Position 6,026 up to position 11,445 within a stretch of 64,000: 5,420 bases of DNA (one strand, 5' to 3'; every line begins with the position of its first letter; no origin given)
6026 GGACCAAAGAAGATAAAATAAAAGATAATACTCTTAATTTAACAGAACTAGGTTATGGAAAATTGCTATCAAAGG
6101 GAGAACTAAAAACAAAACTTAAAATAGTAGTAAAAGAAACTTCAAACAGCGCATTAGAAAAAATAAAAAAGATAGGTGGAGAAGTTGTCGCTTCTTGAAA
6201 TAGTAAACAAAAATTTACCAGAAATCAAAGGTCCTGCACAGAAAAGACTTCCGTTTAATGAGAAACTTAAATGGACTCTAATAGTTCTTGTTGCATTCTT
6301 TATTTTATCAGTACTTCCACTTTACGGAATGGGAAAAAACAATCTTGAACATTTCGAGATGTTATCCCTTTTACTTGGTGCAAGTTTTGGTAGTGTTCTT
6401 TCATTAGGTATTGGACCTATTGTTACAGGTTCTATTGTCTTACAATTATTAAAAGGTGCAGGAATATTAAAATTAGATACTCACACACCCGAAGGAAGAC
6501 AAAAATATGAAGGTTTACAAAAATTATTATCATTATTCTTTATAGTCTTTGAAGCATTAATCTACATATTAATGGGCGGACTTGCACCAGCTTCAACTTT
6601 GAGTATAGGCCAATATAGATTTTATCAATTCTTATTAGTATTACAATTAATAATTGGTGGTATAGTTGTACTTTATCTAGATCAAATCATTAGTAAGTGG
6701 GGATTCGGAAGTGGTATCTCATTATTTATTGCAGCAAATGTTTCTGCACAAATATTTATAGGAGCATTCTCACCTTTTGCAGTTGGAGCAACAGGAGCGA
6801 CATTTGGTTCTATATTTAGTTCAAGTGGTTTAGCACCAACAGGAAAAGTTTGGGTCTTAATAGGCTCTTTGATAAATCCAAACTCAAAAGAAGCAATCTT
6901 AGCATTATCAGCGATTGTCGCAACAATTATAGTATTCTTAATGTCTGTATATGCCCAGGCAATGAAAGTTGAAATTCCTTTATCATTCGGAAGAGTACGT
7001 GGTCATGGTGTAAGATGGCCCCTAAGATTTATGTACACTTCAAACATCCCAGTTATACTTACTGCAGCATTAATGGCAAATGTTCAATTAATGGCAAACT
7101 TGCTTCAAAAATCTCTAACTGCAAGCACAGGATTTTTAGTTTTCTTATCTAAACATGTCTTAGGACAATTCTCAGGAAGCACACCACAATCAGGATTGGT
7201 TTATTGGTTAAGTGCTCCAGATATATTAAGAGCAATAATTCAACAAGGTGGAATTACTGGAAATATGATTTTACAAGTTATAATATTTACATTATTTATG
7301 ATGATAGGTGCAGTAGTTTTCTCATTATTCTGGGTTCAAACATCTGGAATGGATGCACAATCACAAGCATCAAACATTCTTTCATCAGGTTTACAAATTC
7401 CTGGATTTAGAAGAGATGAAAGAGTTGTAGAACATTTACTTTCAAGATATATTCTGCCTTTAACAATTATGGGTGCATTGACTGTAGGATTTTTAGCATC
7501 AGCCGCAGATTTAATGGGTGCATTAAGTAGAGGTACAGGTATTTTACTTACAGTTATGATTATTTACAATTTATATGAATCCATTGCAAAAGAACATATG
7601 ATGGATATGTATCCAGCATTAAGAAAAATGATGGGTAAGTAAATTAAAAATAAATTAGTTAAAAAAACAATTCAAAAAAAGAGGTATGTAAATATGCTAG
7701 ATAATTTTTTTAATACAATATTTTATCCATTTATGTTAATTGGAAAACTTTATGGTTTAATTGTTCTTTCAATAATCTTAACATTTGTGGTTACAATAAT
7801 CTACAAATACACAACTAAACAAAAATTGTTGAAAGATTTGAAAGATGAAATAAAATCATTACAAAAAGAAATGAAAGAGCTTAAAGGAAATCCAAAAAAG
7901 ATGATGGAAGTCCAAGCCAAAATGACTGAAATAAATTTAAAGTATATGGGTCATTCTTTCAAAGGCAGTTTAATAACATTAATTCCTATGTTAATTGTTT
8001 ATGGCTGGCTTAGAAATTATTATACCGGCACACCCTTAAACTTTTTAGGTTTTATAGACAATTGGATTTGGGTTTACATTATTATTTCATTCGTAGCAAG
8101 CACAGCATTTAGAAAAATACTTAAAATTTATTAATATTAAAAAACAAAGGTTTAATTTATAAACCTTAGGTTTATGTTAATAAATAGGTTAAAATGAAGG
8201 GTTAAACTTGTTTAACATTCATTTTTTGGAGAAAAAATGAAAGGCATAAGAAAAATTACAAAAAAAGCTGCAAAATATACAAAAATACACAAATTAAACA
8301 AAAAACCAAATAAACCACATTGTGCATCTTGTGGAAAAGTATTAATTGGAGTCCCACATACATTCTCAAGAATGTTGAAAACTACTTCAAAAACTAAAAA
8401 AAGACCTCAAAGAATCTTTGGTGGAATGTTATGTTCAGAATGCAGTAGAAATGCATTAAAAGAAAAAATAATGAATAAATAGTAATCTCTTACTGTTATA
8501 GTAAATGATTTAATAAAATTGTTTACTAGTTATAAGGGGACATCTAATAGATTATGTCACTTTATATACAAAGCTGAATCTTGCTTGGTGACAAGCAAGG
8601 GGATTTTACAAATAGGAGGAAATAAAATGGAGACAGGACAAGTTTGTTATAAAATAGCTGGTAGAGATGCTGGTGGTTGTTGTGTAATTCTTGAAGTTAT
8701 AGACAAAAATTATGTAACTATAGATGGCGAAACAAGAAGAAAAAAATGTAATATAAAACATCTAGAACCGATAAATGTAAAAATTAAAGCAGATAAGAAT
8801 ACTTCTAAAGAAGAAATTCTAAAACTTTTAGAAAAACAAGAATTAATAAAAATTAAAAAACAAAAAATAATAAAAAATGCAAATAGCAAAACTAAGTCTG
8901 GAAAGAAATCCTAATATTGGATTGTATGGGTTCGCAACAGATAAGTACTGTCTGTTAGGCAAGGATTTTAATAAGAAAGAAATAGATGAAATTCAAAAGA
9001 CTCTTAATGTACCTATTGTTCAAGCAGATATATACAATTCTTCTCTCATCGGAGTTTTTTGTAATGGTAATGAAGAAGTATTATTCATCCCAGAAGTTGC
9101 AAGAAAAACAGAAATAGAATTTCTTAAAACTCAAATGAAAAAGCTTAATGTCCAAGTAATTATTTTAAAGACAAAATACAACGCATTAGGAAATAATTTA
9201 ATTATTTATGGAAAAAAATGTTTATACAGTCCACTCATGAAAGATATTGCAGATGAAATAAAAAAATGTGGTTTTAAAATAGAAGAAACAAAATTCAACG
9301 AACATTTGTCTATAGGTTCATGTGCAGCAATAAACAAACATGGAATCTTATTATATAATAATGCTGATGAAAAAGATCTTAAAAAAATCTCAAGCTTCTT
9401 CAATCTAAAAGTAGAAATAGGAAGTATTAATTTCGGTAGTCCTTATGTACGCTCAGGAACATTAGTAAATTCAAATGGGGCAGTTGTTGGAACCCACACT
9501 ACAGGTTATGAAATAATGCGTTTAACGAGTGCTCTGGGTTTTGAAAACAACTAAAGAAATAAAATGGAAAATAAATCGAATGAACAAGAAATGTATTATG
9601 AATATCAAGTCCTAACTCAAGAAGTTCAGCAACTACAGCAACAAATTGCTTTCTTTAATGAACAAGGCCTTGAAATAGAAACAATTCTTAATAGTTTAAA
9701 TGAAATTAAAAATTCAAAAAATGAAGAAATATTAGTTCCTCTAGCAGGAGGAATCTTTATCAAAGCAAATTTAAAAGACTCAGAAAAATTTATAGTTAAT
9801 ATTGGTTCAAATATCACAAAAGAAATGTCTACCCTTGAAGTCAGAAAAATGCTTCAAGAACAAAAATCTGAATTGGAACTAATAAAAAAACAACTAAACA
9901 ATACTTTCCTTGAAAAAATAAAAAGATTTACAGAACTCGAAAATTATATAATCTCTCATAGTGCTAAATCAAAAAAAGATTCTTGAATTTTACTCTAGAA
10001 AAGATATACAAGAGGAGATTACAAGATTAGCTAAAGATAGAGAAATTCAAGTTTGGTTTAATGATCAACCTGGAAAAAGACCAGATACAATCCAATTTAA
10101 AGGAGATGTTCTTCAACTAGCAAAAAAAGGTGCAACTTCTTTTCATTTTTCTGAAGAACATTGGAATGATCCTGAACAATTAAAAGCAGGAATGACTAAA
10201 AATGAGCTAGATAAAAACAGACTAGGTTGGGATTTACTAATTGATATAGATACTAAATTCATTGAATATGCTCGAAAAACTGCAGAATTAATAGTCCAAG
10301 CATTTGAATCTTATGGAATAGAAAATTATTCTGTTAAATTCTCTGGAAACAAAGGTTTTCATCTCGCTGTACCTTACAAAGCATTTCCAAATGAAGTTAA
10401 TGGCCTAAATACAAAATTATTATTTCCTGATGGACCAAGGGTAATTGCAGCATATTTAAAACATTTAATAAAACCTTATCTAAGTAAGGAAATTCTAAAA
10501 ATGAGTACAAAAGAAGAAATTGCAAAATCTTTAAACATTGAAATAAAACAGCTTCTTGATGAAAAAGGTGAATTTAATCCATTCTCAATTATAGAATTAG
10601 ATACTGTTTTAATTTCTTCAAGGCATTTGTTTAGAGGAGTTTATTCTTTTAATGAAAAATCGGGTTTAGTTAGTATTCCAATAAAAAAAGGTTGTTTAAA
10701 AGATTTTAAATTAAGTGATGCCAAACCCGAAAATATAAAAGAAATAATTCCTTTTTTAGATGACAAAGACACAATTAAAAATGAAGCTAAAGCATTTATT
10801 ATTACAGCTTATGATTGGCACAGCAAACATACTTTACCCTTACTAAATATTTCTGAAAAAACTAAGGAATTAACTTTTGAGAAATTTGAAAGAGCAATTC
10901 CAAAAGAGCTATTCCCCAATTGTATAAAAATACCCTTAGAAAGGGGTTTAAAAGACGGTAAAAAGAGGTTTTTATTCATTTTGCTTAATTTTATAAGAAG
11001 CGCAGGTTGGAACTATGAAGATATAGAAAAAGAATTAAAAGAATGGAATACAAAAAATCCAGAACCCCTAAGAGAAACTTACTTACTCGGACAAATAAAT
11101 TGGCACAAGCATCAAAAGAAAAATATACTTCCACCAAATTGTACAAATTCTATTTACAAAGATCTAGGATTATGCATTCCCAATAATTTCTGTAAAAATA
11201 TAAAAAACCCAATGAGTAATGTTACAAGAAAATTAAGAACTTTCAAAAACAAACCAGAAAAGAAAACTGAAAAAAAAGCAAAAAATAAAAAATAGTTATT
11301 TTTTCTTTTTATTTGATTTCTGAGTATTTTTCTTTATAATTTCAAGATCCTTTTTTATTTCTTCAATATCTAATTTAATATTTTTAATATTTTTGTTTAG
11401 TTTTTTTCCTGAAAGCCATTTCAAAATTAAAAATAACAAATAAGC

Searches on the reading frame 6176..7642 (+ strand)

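Call 37: search_protein_families(library=pfam, max_evalue=0.001, proteins=[window:6176-7642:+])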
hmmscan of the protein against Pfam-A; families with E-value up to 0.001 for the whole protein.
window:6176-7642:+ (488 aa): 1 family
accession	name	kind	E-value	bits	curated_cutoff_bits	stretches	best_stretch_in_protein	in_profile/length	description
PF00344.25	SecY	-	5.6e-62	210.3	32.2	1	73-467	1-306/306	SecY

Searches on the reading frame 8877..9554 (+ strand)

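Call 37: search_protein_families(library=pfam, max_evalue=0.001, proteins=[window:8877-9554:+])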
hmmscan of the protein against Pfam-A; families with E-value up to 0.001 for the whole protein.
window:8877-9554:+ (225 aa): 1 family
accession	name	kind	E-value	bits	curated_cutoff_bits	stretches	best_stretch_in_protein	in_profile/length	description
PF01912.23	eIF-6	-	3.8e-46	157.4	25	1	5-202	1-197/197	eIF-6 family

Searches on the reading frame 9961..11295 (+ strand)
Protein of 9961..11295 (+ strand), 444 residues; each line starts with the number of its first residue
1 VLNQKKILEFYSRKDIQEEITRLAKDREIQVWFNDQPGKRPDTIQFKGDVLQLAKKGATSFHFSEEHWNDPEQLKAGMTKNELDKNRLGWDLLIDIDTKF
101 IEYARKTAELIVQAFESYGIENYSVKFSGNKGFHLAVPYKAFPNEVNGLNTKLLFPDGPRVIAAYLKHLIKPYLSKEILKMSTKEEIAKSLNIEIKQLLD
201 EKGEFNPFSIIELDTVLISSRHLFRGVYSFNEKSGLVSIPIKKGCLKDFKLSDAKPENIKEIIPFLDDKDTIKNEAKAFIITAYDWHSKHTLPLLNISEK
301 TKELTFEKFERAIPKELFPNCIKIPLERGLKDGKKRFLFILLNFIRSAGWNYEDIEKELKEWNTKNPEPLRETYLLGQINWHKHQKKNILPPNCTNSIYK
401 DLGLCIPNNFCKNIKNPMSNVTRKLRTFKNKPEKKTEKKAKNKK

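Call 37: search_protein_families(library=pfam, max_evalue=0.001, proteins=[window:9961-11295:+])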
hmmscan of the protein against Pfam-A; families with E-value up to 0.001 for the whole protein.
window:9961-11295:+ (444 aa): 2 families
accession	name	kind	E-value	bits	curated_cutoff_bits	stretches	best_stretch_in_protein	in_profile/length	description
PF01896.25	DNA_primase_S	-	1.4e-05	25.9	26.8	1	96-241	16-161/163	DNA primase small subunit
PF21686.3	LigD_Prim-Pol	-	0.00045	20.3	27.4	1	91-141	102-156/254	LigD, primase-polymerase domain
